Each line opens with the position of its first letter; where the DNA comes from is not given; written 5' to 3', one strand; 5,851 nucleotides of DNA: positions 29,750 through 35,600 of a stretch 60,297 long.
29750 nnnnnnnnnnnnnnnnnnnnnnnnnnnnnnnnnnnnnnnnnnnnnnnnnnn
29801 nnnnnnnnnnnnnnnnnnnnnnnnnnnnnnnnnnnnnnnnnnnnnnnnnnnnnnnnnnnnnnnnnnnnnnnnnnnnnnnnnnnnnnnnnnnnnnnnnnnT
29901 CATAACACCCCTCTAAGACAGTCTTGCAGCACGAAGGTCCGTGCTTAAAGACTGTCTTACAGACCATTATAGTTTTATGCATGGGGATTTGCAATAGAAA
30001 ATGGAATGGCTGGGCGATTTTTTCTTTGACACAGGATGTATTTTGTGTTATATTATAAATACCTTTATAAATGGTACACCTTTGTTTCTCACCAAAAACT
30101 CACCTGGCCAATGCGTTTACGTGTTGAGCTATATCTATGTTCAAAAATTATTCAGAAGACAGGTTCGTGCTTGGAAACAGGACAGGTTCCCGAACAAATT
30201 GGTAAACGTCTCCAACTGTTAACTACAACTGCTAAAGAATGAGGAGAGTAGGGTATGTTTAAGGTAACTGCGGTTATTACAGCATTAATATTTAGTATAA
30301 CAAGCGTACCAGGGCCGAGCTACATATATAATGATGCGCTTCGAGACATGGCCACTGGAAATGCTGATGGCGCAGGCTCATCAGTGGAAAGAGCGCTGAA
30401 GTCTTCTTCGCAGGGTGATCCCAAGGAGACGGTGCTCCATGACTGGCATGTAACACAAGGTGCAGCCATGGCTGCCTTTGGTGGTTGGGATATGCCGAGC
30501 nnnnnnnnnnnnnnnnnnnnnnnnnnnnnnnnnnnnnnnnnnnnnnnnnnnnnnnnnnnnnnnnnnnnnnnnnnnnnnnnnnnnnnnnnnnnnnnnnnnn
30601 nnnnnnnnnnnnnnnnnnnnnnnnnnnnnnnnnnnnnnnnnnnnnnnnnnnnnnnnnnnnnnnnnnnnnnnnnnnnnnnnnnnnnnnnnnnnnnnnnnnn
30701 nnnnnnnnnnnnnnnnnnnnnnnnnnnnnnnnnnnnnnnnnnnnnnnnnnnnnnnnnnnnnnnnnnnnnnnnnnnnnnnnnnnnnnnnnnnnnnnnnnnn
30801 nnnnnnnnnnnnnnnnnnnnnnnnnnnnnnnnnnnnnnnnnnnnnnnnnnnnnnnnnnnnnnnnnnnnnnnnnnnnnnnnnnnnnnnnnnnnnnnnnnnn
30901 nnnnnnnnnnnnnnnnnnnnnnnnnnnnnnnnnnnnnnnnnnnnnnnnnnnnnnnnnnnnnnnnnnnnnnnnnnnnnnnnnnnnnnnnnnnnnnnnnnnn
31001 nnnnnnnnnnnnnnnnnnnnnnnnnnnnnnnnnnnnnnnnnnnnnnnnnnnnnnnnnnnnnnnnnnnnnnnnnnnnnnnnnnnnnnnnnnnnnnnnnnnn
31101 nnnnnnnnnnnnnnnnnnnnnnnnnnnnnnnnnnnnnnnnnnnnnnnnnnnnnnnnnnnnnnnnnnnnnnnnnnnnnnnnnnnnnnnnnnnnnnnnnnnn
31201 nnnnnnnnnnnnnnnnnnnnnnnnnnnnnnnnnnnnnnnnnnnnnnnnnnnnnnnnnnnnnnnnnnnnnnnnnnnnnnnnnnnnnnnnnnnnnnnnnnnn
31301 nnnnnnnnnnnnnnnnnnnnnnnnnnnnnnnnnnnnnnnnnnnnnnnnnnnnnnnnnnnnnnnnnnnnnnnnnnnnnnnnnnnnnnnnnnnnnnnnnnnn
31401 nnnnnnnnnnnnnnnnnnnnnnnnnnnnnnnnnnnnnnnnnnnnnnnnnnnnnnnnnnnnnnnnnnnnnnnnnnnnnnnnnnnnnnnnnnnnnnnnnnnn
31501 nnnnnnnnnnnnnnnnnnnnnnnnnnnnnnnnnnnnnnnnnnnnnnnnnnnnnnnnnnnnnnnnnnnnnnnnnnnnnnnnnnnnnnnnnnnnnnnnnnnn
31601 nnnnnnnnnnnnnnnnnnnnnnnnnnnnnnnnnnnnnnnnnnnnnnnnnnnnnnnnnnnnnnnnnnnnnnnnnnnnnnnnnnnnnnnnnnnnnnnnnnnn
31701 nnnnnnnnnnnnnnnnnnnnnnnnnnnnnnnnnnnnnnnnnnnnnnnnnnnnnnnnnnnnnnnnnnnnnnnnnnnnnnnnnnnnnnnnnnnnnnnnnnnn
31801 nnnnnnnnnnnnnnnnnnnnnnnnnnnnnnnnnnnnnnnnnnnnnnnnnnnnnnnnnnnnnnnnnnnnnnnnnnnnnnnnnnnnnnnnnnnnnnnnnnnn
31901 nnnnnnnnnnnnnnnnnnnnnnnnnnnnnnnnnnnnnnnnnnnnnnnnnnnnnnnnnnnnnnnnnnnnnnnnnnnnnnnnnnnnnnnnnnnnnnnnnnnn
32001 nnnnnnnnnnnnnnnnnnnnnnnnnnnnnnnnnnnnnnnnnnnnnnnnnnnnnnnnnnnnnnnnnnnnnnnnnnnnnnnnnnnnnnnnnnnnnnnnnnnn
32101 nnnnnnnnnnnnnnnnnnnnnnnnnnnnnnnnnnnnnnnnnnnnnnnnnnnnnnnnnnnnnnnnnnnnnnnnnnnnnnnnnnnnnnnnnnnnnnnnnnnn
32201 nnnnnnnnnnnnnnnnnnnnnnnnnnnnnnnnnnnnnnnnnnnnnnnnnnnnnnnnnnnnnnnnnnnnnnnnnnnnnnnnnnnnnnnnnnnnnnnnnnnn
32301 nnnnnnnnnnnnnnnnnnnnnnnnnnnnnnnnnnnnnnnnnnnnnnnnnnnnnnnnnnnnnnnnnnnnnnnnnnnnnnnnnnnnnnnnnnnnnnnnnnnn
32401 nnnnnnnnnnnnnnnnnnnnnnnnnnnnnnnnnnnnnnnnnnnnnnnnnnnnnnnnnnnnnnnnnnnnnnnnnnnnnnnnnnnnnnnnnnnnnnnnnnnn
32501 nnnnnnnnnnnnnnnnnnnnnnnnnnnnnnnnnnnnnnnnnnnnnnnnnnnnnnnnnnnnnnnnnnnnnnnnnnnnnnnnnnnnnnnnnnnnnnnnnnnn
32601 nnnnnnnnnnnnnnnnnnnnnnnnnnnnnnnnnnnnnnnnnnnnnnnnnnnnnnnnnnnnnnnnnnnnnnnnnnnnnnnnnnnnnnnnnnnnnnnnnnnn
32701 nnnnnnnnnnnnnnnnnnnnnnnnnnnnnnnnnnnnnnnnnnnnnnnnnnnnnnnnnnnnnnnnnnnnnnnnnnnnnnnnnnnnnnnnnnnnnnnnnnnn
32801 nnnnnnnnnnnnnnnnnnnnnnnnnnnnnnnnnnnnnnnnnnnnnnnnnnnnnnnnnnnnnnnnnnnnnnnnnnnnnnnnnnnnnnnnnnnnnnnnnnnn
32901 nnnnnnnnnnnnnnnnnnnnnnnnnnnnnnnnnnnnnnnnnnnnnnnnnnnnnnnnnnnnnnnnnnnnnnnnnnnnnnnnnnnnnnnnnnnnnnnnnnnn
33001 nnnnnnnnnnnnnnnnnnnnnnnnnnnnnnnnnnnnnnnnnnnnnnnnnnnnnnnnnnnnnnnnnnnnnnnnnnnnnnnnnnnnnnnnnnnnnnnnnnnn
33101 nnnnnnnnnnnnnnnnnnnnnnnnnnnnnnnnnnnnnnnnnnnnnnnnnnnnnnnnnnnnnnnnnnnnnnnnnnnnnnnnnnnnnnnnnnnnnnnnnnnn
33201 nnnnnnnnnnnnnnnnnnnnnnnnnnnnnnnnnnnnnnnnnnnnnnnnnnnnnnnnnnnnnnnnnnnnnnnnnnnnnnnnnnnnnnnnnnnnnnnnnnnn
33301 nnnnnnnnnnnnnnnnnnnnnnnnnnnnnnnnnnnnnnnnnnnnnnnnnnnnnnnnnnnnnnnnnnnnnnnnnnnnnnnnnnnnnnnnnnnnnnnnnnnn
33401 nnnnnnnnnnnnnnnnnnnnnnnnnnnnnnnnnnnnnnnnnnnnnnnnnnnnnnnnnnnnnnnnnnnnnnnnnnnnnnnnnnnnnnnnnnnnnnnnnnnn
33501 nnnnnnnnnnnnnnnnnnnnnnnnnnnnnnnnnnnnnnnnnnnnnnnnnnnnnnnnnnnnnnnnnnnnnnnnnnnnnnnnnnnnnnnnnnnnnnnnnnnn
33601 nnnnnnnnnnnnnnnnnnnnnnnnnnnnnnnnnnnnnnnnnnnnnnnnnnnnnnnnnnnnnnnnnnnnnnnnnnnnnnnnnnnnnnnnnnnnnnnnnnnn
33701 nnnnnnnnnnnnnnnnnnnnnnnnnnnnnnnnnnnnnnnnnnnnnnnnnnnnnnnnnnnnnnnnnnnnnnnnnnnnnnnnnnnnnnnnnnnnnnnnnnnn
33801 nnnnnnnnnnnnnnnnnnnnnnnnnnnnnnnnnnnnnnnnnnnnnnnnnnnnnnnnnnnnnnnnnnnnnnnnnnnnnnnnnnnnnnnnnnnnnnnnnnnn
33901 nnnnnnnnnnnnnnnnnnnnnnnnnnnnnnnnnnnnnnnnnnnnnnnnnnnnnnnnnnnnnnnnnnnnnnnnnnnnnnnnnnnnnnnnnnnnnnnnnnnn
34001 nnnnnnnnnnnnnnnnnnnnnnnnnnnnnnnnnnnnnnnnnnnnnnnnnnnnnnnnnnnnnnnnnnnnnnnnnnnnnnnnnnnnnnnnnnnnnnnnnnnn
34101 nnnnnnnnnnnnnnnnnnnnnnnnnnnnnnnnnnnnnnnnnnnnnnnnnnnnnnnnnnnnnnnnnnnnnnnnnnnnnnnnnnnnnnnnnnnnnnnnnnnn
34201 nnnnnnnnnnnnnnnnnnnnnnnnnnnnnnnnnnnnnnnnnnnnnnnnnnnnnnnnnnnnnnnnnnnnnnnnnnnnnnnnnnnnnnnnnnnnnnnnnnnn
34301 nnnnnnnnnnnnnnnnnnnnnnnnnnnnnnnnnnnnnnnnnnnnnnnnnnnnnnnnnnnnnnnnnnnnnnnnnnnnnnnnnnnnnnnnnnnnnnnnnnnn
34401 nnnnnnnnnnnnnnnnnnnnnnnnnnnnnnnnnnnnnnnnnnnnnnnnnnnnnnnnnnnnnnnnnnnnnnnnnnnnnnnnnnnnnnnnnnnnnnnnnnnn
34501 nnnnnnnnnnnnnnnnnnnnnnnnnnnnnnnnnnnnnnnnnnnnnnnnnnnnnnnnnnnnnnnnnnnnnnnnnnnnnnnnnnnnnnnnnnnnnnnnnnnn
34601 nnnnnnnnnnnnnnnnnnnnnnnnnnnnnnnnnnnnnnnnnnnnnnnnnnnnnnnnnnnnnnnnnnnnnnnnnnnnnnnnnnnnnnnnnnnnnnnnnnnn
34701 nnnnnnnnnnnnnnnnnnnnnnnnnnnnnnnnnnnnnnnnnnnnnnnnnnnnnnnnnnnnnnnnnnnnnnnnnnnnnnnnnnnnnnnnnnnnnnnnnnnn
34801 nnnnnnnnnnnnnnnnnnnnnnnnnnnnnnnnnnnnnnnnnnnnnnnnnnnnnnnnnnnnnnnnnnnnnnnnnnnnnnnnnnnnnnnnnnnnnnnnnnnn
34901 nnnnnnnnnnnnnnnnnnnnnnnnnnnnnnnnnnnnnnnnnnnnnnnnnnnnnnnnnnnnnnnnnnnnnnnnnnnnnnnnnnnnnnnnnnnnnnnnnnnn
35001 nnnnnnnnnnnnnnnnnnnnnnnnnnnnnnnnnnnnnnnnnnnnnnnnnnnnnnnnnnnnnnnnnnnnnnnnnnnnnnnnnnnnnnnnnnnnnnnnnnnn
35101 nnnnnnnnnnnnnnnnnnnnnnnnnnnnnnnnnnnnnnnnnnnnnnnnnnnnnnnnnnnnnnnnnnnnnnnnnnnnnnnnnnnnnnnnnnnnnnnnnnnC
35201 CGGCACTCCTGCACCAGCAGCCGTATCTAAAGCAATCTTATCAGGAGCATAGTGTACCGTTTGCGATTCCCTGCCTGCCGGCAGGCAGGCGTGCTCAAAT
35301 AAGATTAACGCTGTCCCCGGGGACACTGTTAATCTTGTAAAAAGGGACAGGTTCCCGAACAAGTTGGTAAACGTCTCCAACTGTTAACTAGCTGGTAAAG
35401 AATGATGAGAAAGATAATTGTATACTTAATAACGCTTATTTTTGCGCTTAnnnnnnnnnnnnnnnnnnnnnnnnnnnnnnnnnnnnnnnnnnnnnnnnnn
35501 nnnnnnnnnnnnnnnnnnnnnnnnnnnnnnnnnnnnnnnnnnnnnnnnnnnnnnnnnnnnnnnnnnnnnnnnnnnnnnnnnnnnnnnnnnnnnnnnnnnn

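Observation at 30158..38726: Two-gene cassette sharing one conserved upstream leader and bracketed by inverted copies of a modular repeat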

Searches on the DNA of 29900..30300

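Call 69: search_rna_families(source=window, start=29900, end=30300, threshold=evalue, max_evalue=1)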
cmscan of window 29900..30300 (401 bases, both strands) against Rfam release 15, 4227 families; matches with E-value up to 1: 1.
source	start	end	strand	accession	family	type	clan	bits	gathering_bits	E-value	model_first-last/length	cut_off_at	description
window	30000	30118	+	RF00445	MIR399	Gene; miRNA;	-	15.6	57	0.97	1-117/117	no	mir-399 microRNA precursor family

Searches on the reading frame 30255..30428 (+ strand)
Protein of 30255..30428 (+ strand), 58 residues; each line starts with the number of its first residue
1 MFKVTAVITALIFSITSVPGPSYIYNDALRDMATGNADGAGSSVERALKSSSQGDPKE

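Call 74: find_homologous_proteins(query=A3, max_evalue=10)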
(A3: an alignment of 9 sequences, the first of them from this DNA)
Query A3 (9 sequences): 437 candidates shared short words with the query, none scored E <= 10.

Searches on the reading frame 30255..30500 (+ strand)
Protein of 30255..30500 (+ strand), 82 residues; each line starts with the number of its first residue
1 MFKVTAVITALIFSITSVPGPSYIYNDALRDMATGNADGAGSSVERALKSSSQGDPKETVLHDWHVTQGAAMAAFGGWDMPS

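Call 44: search_protein_families(library=ncbifam, proteins=[window:30255-30500:+], max_evalue=0.01)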
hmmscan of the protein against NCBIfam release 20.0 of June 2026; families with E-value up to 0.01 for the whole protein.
window:30255-30500:+ (82 aa): 3 families
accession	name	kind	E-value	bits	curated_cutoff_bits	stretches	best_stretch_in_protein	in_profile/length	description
NF001567.0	PRK00389.1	subfamily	0.00011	21.3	300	1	57-81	4-28/359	glycine cleavage system aminomethyltransferase GcvT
NF010093.0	PRK13579.1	equivalog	0.00025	20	459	1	57-81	10-34/371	glycine cleavage system aminomethyltransferase GcvT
TIGR00528.1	gcvT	equivalog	0.0035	16.3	235.85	1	57-81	2-26/362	glycine cleavage system aminomethyltransferase GcvT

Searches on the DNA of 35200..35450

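Call 71: search_rna_families(source=window, start=35200, end=35450, threshold=evalue, max_evalue=1)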
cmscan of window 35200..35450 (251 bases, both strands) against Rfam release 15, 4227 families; matches with E-value up to 1: 0.
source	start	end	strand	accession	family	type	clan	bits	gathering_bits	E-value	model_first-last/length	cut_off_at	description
